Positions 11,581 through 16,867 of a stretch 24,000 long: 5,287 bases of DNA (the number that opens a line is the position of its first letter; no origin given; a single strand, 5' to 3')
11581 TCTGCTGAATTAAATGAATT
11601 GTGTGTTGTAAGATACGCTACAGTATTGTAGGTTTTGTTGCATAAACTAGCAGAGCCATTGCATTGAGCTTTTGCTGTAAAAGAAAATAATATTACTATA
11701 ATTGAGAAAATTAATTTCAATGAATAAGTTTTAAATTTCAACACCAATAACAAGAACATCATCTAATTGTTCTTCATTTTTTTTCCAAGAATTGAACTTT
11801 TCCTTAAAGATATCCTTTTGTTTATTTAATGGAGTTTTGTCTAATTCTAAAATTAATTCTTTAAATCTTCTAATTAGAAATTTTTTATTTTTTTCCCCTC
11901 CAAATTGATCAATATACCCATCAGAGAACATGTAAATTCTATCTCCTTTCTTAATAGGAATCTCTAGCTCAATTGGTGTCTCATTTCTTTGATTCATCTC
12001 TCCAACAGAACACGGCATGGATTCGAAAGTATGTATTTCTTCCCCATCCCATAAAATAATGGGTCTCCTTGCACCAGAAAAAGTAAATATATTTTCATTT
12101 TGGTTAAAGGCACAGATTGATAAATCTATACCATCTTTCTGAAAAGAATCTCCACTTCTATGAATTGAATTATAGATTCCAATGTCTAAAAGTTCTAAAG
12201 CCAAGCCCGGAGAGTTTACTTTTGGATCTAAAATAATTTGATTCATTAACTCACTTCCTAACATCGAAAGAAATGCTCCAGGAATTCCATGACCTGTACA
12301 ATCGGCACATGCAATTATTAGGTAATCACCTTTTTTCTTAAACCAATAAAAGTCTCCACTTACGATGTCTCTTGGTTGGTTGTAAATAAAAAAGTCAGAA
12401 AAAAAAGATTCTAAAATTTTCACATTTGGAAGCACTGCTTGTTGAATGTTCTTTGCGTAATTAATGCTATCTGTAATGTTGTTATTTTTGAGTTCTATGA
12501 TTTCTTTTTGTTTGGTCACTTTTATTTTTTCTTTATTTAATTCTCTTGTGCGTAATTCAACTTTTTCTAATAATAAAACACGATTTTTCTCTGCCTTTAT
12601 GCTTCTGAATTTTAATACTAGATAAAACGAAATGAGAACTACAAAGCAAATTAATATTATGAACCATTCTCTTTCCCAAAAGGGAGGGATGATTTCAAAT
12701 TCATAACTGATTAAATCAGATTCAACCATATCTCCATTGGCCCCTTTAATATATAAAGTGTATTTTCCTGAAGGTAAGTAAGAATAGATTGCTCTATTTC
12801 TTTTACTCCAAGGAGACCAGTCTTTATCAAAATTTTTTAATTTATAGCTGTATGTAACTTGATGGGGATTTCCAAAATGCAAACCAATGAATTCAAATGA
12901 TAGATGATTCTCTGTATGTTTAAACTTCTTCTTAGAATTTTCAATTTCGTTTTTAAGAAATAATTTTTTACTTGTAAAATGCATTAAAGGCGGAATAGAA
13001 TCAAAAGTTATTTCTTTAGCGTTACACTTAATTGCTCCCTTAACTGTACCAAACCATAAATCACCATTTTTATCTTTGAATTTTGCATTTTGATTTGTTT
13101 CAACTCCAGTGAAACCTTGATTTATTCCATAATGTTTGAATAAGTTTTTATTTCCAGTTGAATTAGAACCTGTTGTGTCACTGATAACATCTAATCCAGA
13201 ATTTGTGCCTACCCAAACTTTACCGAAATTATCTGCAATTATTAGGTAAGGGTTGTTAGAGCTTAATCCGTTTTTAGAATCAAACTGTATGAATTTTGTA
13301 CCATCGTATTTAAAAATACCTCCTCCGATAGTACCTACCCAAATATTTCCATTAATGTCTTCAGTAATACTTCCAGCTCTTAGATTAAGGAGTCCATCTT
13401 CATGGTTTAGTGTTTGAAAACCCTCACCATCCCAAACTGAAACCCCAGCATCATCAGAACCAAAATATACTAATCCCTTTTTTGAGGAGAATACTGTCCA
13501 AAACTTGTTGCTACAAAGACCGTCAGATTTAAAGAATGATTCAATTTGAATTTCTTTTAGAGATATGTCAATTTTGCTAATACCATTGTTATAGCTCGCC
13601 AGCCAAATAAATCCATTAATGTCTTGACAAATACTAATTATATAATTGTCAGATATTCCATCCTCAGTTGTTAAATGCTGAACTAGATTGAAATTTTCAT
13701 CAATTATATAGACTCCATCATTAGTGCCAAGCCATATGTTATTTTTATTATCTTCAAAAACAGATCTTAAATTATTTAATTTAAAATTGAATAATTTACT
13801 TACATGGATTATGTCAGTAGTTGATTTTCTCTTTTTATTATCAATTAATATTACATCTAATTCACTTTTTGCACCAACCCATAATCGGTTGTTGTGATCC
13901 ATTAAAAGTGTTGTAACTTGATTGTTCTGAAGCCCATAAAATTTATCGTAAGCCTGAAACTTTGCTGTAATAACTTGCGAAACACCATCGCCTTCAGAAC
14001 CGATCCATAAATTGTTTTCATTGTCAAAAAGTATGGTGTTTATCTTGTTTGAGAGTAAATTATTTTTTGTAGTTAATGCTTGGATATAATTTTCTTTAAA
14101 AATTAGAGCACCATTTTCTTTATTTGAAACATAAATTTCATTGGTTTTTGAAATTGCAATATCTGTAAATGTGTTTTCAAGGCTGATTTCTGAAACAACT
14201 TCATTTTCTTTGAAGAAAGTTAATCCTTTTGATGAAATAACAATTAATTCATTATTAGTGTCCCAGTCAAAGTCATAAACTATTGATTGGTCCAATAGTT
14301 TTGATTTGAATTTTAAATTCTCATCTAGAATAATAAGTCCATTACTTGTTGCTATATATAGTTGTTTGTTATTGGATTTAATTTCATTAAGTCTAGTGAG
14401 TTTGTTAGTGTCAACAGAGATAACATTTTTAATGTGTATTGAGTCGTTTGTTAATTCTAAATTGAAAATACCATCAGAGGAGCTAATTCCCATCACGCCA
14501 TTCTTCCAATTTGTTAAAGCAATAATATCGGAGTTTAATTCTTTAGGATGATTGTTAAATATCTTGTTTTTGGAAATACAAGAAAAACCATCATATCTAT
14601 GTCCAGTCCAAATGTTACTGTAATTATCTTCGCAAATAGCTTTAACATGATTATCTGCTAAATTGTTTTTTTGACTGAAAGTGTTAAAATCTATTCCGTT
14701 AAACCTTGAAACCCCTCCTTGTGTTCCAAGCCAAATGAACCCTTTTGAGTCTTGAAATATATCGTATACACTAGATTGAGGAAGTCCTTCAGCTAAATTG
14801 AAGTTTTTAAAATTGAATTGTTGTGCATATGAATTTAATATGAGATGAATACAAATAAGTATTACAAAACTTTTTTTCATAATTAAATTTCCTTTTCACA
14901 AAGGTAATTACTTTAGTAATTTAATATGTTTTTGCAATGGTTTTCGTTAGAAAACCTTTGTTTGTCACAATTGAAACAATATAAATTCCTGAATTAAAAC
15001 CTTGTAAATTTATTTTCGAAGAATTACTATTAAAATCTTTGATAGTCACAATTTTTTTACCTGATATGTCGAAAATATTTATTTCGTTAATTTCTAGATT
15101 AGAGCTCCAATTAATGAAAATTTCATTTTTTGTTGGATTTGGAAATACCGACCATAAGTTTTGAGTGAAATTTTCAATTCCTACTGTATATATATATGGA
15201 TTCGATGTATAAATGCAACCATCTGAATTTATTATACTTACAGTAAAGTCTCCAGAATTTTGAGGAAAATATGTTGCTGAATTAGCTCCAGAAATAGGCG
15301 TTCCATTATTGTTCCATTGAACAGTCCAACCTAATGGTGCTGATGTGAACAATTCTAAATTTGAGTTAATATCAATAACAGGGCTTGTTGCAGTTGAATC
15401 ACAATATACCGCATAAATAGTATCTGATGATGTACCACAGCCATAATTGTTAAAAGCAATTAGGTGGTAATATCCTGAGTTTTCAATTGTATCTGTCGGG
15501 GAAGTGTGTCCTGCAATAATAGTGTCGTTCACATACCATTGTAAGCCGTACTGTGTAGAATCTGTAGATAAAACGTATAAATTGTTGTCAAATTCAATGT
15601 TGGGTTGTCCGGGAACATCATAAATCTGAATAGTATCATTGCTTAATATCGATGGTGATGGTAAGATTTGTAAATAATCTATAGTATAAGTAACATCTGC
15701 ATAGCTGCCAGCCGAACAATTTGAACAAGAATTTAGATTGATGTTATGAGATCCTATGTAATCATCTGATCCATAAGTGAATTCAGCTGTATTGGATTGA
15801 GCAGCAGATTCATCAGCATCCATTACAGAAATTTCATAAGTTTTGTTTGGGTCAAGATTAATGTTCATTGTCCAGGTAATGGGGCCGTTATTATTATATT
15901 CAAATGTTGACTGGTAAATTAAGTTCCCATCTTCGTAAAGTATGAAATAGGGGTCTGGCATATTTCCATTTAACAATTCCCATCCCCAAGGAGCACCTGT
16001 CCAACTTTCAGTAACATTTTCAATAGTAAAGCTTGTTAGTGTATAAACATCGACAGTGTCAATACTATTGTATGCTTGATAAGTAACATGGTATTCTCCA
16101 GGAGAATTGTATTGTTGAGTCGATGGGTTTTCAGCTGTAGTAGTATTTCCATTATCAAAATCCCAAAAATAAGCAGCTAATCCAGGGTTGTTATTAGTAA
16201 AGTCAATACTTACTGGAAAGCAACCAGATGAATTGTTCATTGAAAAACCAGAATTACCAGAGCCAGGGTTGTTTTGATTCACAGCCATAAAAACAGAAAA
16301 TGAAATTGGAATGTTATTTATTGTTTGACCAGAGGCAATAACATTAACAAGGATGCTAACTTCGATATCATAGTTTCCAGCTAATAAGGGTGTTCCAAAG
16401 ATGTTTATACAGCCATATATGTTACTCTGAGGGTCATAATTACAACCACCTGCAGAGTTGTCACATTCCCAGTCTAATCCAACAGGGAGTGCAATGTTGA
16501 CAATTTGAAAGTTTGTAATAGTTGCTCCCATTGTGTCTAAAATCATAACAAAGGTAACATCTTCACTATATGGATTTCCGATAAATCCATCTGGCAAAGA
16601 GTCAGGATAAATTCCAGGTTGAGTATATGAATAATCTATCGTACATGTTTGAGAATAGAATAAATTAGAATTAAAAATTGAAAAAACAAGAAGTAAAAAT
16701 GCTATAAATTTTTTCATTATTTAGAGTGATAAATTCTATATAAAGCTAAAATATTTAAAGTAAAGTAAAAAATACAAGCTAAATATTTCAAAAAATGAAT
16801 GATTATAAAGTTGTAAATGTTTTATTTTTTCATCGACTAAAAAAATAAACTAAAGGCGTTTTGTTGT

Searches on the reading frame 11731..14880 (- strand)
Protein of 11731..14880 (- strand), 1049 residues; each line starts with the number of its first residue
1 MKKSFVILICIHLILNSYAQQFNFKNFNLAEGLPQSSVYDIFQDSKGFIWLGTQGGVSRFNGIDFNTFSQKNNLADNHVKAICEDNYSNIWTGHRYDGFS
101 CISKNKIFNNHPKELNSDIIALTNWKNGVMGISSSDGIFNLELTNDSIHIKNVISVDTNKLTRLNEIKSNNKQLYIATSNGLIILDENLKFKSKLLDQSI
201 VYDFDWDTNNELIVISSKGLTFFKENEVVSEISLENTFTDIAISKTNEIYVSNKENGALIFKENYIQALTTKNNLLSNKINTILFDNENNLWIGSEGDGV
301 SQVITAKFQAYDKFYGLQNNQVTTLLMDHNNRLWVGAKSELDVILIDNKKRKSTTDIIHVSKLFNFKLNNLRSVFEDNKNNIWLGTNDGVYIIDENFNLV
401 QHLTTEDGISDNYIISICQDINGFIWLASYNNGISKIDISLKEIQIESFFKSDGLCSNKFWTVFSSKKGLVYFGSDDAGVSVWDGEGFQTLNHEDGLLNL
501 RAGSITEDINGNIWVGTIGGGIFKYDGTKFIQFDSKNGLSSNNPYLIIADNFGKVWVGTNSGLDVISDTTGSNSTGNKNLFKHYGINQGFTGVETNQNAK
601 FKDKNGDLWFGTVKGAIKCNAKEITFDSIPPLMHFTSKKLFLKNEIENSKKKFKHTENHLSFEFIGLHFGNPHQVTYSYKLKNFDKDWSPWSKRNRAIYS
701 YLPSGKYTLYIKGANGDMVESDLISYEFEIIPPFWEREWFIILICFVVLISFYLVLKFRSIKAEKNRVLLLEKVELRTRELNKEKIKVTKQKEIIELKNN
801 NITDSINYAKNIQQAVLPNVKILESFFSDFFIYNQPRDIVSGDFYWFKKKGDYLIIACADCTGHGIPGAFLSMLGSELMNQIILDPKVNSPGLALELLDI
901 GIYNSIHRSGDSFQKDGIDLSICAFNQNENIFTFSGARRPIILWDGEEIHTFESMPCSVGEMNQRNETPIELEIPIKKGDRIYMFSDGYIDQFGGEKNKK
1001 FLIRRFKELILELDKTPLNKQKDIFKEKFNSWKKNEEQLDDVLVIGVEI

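Call 3: search_protein_families(library=pfam, proteins=[window:11731-14880:-], max_evalue=0.01)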
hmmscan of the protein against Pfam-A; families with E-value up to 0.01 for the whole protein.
window:11731-14880:- (1049 aa): 4 families
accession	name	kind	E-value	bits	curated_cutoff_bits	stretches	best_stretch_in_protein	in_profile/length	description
PF07494.17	Reg_prop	-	2.9e-39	128.5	20.4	4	32-54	1-23/24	Two component regulator propeller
PF07228.17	SpoIIE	-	1.2e-11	45.4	25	1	851-1048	2-190/192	Stage II sporulation protein E (SpoIIE)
PF07495.19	Y_Y_Y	-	5.4e-11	42.7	26.6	1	669-729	2-61/65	Y_Y_Y domain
PF23748.1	Beta-prop_LRRK2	-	0.0093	15.4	26.9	0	317-354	271-307/359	LRRK2 beta propeller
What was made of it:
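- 11731..14880 (-): Second sensor phosphatase of the same architecture, a likely second input to the same switch. Pfam Reg_prop, Y_Y_Y and SpoIIE (call 3).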

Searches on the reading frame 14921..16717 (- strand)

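Call 26: search_protein_families(library=pfam, proteins=[window:14921-16717:-], max_evalue=0.001)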
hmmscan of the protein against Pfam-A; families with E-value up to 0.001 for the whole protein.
window:14921-16717:- (598 aa): 3 families
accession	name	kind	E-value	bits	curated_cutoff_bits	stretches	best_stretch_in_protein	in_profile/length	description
PF18962.6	Por_Secre_tail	-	5.6e-14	52.6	27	1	524-593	1-72/75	Secretion system C-terminal sorting domain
PF18911.6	PKD_4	-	3.9e-05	24.1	27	1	174-217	27-70/85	PKD domain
PF00801.26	PKD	-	6.9e-05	23.2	23.5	1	180-220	29-70/80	PKD domain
